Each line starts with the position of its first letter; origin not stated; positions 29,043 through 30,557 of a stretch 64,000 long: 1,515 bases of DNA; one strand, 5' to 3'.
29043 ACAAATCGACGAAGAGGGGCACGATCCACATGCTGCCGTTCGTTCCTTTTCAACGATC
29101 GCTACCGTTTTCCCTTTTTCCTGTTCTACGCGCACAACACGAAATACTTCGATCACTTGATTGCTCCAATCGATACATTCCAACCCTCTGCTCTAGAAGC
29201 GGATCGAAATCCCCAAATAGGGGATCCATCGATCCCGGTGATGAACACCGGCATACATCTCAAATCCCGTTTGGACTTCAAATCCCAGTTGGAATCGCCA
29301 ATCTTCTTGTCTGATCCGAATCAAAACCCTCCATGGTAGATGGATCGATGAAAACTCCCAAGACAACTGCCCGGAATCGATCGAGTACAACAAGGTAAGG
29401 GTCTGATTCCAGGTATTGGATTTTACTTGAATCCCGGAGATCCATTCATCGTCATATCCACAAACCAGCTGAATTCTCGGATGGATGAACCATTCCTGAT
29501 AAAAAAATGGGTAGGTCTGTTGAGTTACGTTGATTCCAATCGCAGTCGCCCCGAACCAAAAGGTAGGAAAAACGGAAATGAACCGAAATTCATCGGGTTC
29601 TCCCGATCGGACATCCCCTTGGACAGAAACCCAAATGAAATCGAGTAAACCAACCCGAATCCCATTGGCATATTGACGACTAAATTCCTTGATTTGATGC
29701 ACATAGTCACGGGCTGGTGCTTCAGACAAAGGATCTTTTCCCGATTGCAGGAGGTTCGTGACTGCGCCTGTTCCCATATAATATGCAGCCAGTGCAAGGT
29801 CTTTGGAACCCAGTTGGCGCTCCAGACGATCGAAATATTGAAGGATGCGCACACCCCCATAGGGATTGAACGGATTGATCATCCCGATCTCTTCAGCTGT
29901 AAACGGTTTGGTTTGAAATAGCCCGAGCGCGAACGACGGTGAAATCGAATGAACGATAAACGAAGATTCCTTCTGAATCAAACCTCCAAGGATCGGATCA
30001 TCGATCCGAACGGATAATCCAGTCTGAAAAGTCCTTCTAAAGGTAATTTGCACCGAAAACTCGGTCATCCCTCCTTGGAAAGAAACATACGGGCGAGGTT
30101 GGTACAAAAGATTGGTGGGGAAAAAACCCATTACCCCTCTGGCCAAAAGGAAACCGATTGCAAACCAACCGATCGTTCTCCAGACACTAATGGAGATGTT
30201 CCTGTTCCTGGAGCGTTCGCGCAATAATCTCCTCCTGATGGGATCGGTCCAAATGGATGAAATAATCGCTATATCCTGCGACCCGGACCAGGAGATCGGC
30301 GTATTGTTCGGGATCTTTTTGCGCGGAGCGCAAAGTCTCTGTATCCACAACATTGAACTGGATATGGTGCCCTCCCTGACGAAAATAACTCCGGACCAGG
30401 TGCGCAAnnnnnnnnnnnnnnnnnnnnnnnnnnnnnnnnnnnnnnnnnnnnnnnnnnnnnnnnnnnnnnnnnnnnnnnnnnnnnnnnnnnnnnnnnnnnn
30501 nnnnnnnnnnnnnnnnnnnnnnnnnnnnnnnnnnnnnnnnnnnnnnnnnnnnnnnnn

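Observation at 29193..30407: Lytic transglycosylase fused to a C-terminal outer-membrane-like beta-barrel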

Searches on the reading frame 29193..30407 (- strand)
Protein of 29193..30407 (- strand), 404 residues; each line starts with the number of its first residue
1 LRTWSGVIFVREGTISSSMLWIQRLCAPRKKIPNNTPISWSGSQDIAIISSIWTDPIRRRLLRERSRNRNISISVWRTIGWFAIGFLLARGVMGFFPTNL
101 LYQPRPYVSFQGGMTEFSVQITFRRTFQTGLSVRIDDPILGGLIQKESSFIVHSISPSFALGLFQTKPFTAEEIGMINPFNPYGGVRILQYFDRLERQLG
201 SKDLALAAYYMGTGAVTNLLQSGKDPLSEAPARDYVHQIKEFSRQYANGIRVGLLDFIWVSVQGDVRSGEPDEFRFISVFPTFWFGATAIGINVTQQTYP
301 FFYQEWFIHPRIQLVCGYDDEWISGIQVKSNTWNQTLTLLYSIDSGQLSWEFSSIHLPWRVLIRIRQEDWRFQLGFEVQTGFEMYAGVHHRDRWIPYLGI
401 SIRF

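Call 3: search_protein_families(library=pfam, proteins=[window:29193-30407:-], max_evalue=0.1)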
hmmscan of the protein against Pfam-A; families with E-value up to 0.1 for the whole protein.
window:29193-30407:- (404 aa): 1 family
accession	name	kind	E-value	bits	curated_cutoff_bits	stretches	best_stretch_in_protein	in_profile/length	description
PF01464.25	SLT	-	4.9e-10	39.4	21.3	1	134-222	11-107/117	Transglycosylase SLT domain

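Call 4: search_protein_families(library=ncbifam, proteins=[window:29193-30407:-], max_evalue=0.1)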
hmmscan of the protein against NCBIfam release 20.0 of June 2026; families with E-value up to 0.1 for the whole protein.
window:29193-30407:- (404 aa): 1 family
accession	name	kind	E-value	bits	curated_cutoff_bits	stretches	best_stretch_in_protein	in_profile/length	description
NF047373.1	BB0259_flg_lyt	exception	0.011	14.5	234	1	133-174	559-600/705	flagellar assembly lytic transglycosylase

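Call 7: find_homologous_proteins(query=window:29193-30224:-, max_evalue=0.001)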
Query window:29193-30224:- (343 aa): 2 proteins with E <= 0.001 among 1183 candidates.
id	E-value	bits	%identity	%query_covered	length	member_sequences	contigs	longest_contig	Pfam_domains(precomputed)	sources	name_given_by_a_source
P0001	5.9e-212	722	100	91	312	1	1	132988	PF01464.26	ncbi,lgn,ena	-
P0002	2.4e-180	618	81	92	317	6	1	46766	PF01464.26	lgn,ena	-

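Call 10: find_encoding_contigs(protein=P0002, flank=10000, max_places=4)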
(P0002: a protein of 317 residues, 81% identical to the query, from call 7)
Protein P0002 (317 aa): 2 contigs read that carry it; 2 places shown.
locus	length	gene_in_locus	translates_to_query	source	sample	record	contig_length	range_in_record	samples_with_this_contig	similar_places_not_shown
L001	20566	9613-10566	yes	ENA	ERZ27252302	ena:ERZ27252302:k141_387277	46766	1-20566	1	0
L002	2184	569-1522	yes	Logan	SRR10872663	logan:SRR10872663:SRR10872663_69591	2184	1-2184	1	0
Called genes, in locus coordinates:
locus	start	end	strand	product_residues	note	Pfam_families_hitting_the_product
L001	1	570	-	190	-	?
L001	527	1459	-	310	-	PF19300:BPD_transp_1_N (faint), PF00528:BPD_transp_1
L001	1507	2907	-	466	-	PF00246:Peptidase_M14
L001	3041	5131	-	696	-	PF00496:SBP_bac_5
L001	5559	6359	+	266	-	PF02163:Peptidase_M50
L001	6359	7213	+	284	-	PF13353:Fer4_12, PF04055:Radical_SAM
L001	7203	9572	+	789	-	PF02901:PFL-like, PF01228:Gly_radical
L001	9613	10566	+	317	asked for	PF01464:SLT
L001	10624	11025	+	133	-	PF04246:RseC_MucC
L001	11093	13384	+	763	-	PF07244:POTRA (weak), PF08479:POTRA_2 (faint), PF07244:POTRA (weak), PF01103:Omp85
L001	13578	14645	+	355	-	-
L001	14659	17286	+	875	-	PF07517:SecA_DEAD, PF01043:SecA_PP_bind, PF21090:P-loop_SecA, PF07516:SecA_SW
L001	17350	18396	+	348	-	PF03462:PCRF, PF00472:RF-1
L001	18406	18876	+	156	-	PF01252:Peptidase_A8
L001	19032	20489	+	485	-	PF00199:Catalase, PF06628:Catalase-rel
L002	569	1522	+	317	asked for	PF01464:SLT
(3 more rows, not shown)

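Call 11: find_encoding_contigs(protein=P0001, flank=3000, max_places=3)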
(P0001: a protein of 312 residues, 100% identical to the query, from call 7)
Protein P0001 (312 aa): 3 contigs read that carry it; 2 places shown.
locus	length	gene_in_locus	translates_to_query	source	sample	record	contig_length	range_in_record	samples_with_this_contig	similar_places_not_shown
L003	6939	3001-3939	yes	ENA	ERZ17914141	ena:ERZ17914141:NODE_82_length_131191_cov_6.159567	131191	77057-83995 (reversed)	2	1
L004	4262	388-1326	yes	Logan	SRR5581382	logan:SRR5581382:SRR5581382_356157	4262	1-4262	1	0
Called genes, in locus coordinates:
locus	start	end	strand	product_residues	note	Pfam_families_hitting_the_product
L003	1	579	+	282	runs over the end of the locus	PF13353:Fer4_12, PF04055:Radical_SAM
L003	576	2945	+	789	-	PF02901:PFL-like, PF01228:Gly_radical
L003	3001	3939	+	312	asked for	PF01464:SLT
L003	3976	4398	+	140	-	PF04246:RseC_MucC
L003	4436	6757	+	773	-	PF07244:POTRA (weak), PF01103:Omp85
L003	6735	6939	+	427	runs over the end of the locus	-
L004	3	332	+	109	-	?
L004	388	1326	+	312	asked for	PF01464:SLT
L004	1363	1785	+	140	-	PF04246:RseC_MucC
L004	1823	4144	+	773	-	PF07244:POTRA (weak), PF01103:Omp85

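Call 16: predict_structure(protein=window:29193-30224:-)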
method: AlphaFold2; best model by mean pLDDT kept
length: 343 residues; sequences in the alignment: 1
mean_pLDDT: 33.5   pTM: 0.23
mean pLDDT of the five models: 33.5, 32.1, 31.1, 29.4, 29.1
residues with pLDDT >= 90: 0; 70-90: 0; 50-70: 5; < 50: 338
segments of 3 or more residues with pLDDT < 50: 1-23, 25-27, 29-134, 136-173, 177-343
pLDDT, mean of each block of 10 residues (from residue 1): 37 37 47 38 27 24 25 28 26 28 33 35 44 46 43 42 43 48 35 27 28 25 25 27 24 32 37 41 37 33 29 28 31 30 25
secondary structure, 60 per line:
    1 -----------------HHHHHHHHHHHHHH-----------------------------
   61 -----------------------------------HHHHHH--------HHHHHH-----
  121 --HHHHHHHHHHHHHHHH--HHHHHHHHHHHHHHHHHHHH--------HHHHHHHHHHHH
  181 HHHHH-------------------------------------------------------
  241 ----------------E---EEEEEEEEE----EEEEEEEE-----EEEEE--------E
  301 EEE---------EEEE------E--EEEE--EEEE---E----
elements in order: H18-31 H96-101 H110-115 H123-138 H141-160 H169-185 E261-269 E274-281 E287-291 E300-303 E313-316 E326-329 E332-335

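Call 19: search_solved_structures(query=window:29193-30224:-, max_evalue=1, show_alignments=2)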
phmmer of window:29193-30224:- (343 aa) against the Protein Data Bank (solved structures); distinct sequences matched with E-value up to 1: 14.
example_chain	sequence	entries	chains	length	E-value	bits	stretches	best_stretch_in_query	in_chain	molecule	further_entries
5o2n_A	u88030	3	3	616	0.026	17.2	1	69-156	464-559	Transglycosylase | Putative soluble lytic murein transglycosylase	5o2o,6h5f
5mpq_A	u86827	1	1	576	0.029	17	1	69-156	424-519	Transglycosylase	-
5o1j_A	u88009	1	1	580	0.03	17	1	69-156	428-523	Putative soluble lytic murein transglycosylase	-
6fpn_B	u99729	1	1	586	0.03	16.9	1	69-156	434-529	Putative soluble lytic murein transglycosylase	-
5o24_A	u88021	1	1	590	0.03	16.9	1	69-156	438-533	Transglycosylase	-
5o29_A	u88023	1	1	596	0.031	16.9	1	69-156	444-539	Transglycosylase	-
7u8u_A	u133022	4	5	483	0.17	14.4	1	148-216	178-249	Heat shock protein 75 kDa, mitochondrial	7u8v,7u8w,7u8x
5hph_A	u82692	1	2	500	0.18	14.4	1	148-216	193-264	Heat shock protein 75 kDa, mitochondrial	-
4z1f_A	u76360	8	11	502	0.18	14.3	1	148-216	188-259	Heat shock protein 75 kDa, mitochondrial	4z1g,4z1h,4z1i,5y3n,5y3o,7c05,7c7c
7ulk_A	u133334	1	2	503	0.18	14.3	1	148-216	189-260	Heat shock protein 75 kDa, mitochondrial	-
6cf8_A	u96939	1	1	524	0.35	13.4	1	81-115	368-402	Lytic transglycosylase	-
6cf9_A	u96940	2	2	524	0.35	13.4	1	81-115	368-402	Lytic transglycosylase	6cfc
7lam_A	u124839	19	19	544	0.37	13.3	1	81-115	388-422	Lytic transglycosylase domain-containing protein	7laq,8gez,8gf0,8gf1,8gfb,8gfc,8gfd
9vi7_A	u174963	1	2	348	0.6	12.7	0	72-112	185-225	lytic transglycosylase c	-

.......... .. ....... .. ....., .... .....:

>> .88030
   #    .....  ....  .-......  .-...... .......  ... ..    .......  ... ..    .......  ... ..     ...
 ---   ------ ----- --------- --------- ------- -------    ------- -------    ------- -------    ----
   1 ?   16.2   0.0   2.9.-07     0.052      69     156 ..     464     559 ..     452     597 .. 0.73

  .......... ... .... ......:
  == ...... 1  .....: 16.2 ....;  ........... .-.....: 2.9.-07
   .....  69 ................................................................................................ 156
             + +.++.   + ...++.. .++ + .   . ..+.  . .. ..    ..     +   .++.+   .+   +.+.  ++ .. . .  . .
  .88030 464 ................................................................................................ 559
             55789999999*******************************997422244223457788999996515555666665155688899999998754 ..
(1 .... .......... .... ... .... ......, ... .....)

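Call 29: find_related_loci(query=A1, collection=genome_contigs, flank=6000)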
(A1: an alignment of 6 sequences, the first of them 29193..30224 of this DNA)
Query A1 (343 aa) in genome_contigs; peptide patterns used: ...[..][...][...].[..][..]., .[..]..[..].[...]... (x = any residue, [..] = any of these).
50 stretches matched a pattern; 15 encode a relative of the query (tblastn E <= 1e-3); 15 distinct loci.
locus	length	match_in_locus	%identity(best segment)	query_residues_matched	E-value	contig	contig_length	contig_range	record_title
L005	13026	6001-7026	80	2-343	0e+0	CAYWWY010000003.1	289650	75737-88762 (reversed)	MAG TPA_asm: uncultured Thermotogaceae bacterium isolate SRP241326_co3_41 genome assembly, contig: NODE_28_length_289650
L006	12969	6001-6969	32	20-343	6e-55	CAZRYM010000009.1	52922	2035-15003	MAG TPA_asm: uncultured Thermotogaceae bacterium isolate binchicken_co42_456 genome assembly, contig: NODE_451_length_52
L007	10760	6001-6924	33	35-343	8e-54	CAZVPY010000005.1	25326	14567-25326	MAG TPA_asm: uncultured Thermotogaceae bacterium isolate binchicken_co42_66 genome assembly, contig: NODE_2217_length_25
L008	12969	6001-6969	32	20-343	4e-52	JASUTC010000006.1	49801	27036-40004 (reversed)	MAG: Thermotogaceae bacterium isolate DJKA99_ANT-F21_bin.30 scaffold_131, whole genome shotgun sequence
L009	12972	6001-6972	34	22-343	3e-52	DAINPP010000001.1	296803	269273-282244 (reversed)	MAG TPA_asm: Thermotogota bacterium isolate CTOTU18411 NODE_5_length_296803_cov_8.406146, whole genome shotgun sequence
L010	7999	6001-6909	33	34-343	2e-51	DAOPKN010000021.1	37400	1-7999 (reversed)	MAG TPA_asm: Thermotogota bacterium isolate AMR_MDS_3250 NODE_1167_length_37400_cov_18.804124, whole genome shotgun sequ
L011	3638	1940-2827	33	35-330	3e-51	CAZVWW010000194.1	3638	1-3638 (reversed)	MAG TPA_asm: uncultured Thermotogaceae bacterium isolate binchicken_co13_432 genome assembly, contig: NODE_46021_length_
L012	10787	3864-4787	33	35-343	9e-50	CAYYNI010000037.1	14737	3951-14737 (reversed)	MAG TPA_asm: uncultured Thermotogaceae bacterium isolate binchicken_co271_59 genome assembly, contig: NODE_6920_length_1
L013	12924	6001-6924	32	35-343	1e-48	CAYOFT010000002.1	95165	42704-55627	MAG TPA_asm: uncultured Thermotogaceae bacterium isolate binchicken_co42_461 genome assembly, contig: NODE_96_length_951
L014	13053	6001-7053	32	6-342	5e-49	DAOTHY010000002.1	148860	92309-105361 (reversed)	MAG TPA_asm: Thermotogota bacterium isolate AMR_MDS_3039 NODE_50_length_148860_cov_14.851914, whole genome shotgun seque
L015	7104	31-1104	29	3-343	5e-43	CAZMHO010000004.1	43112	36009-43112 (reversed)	MAG TPA_asm: uncultured Thermotogaceae bacterium isolate binchicken_co113_214 genome assembly, contig: NODE_984_length_4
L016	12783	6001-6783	34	35-290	4e-49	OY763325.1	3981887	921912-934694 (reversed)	MAG: uncultured Thermotogae bacterium isolate fcbefaaa-1511-4f39-b5ed-7dc52d8fa8ec genome assembly, chromosome: 1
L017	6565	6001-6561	37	35-223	3e-38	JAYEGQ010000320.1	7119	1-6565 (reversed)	MAG: Thermotogota bacterium isolate MAG242 MAG242_320, whole genome shotgun sequence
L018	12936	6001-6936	28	35-343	5e-45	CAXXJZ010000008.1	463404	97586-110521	MAG: uncultured Thermotogae bacterium isolate 23f89288-7d88-4897-b737-0766b8824836 genome assembly, contig: contig_8, wh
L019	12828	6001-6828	33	16-290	1e-37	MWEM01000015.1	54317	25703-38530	MAG: Thermotogae bacterium ADurb.Bin062 BWX67_contig000015, whole genome shotgun sequence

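Call 33: find_homologous_proteins(query=A3, max_evalue=0.001)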
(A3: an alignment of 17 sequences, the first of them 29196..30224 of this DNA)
Query A3 (17 sequences) (343 aa, profile of the alignment): 5 proteins with E <= 0.001 among 5478 candidates.
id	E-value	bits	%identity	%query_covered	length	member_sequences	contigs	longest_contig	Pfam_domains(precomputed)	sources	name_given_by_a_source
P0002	8.5e-126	438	81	92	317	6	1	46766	PF01464.26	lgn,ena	-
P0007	1.4e-124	434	32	80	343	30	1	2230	PF01464.26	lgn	-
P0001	6.4e-122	425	100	91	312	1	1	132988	PF01464.26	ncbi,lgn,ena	-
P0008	2.5e-114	400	28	96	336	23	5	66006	PF01464.26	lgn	-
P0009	7.6e-4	37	34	29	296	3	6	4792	PF05036.19,PF01464.26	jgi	jgi:hypothetical protein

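Call 42: predict_structure(alignment_id=A4)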
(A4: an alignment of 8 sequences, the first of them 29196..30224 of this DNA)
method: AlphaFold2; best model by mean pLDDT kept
length: 343 residues; sequences in the alignment: 8
mean_pLDDT: 80.5   pTM: 0.73
mean pLDDT of the five models: 80.5, 78.5, 76.5, 75.8, 73.4
residues with pLDDT >= 90: 86; 70-90: 211; 50-70: 12; < 50: 34
segments of 3 or more residues with pLDDT < 50: 1-34
pLDDT, mean of each block of 10 residues (from residue 1): 38 39 29 59 83 84 90 90 89 78 69 78 82 91 90 88 90 92 91 92 83 89 82 87 87 89 88 85 86 85 79 86 84 84 85
secondary structure, 60 per line:
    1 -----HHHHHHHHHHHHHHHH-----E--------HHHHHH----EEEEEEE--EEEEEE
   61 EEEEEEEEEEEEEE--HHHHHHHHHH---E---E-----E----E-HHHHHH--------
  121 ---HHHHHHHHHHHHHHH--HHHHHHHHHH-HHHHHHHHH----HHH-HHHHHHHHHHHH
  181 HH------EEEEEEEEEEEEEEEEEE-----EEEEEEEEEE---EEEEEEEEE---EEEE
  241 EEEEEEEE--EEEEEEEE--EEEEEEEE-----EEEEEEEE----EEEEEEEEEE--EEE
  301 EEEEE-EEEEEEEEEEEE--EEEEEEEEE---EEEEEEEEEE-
elements in order: H6-21 H36-41 E46-52 E55-74 H77-86 H107-112 H124-138 H141-150 H152-160 H169-182 E189-206 E212-221 E225-233 E237-248 E251-258 E261-268 E274-281 E286-295 E298-305 E307-318 E321-329 E333-342

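Call 52: find_related_loci(query=A3, collection=metagenome_contigs, flank=5000)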
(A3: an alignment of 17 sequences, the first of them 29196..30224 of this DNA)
Query A3 (343 aa) in metagenome_contigs; peptide patterns used: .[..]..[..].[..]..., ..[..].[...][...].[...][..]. (x = any residue, [..] = any of these).
72 stretches matched a pattern; 20 encode a relative of the query (tblastn E <= 1e-3); 20 distinct loci.
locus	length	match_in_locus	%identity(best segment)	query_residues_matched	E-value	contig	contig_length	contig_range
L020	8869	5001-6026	80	2-343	0e+0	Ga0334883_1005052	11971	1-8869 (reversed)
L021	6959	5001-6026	80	2-343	0e+0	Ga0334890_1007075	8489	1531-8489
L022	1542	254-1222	33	20-343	1e-59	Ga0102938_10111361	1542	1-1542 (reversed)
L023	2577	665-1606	33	29-343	4e-55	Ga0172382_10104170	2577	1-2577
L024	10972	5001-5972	34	22-343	3e-52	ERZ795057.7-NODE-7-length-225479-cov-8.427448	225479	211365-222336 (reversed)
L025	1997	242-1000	36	35-289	1e-52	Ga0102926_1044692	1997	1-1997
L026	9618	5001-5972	33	22-343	1e-51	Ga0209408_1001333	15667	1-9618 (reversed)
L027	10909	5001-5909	33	34-343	2e-51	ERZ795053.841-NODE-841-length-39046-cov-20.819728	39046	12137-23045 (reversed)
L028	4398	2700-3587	33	35-330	3e-51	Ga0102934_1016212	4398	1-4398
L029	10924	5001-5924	33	35-343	8e-50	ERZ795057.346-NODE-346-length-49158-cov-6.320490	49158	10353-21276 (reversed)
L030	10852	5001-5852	31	58-343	2e-49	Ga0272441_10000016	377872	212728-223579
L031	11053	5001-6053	32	6-342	4e-49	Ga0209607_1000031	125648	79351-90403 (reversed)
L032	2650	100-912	34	26-289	1e-48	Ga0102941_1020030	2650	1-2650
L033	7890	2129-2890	34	35-290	6e-47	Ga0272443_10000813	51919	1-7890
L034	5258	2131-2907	34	33-293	2e-46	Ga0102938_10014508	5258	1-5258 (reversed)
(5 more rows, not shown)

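Call 53: fold_search(model_id=the predicted structure, library=pdb)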
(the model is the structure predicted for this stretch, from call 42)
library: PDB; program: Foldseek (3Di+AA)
matches with E <= 10: 953; with E <= 0.001: 10
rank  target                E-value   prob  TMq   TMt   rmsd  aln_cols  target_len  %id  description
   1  6gie                  6.0e-05  1.00  0.41  0.62   7.6       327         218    8  Crystal structure of the Acinetobacter baumannii outer membrane protein Omp33 (released 2018-09-19)
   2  6prn                  5.4e-04  1.00  0.27  0.32   9.1       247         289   10  E1M, K50A, R52A MUTANT OF RH. BLASTICA PORIN (released 1998-08-12)
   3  6g73_B                5.7e-04  1.00  0.26  0.31   7.7       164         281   11  The dynamic nature of the VDAC1 channels in bilayers: human VDAC1 at 3.3 Angstrom resolution (released 2019-04-24)
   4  3prn                  7.5e-04  1.00  0.27  0.32   9.3       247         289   10  E1M, A104W MUTANT OF RH. BLASTICA PORIN (released 1998-08-12)
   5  8prn                  7.5e-04  1.00  0.27  0.31   8.4       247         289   10  E1M, K50A, R52A, D97A, E99A MUTANT OF RH. BLASTICA PORIN (released 1998-08-12)
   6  5prn                  8.4e-04  1.00  0.27  0.32   8.4       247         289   10  E1M, Y96W, S119W MUTANT OF RH. BLASTICA PORIN (released 1998-08-12)
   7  1prn                  8.4e-04  1.00  0.27  0.31   9.2       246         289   10  REFINED STRUCTURE OF PORIN FROM RHODOPSEUDOMONAS BLASTICA AND COMPARISON WITH THE PORIN FROM RHODOBACTER CAPSULATUS (released 1994-10-15)
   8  6ehb_A                9.4e-04  1.00  0.22  0.23  15.7       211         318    8  OmpU, an outer membrane protein, of Vibrio cholerae (released 2018-04-25)
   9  2f1c                  9.9e-04  1.00  0.27  0.34   7.2       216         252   11  Crystal structure of the monomeric porin OmpG (released 2006-06-27)
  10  6ehb_B                9.9e-04  1.00  0.22  0.23  15.8       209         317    7  OmpU, an outer membrane protein, of Vibrio cholerae (released 2018-04-25)
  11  7prn                  1.2e-03  1.00  0.27  0.31   8.4       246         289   10  E1M, D97A, E99A MUTANT OF RH. BLASTICA PORIN (released 1998-08-12)
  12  6g6u_A                1.5e-03  1.00  0.27  0.32   7.5       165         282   11  The dynamic nature of the VDAC1 channels in bilayers: human VDAC1 at 2.7 Angstrom resolution (released 2019-04-10)
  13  6ehc_A                2.2e-03  0.98  0.20  0.22  16.0       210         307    7  OmpUdeltaN (N-terminus deletion mutant of OmpU), outer membrane protein of Vibrio cholerae (released 2018-04-25)
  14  6ehb_C                2.3e-03  0.99  0.22  0.23  15.8       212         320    7  OmpU, an outer membrane protein, of Vibrio cholerae (released 2018-04-25)
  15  9j99_A                2.4e-03  1.00  0.27  0.29   8.8       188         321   11  Substrate-engaged TOM complex from yeast (released 2025-09-10)
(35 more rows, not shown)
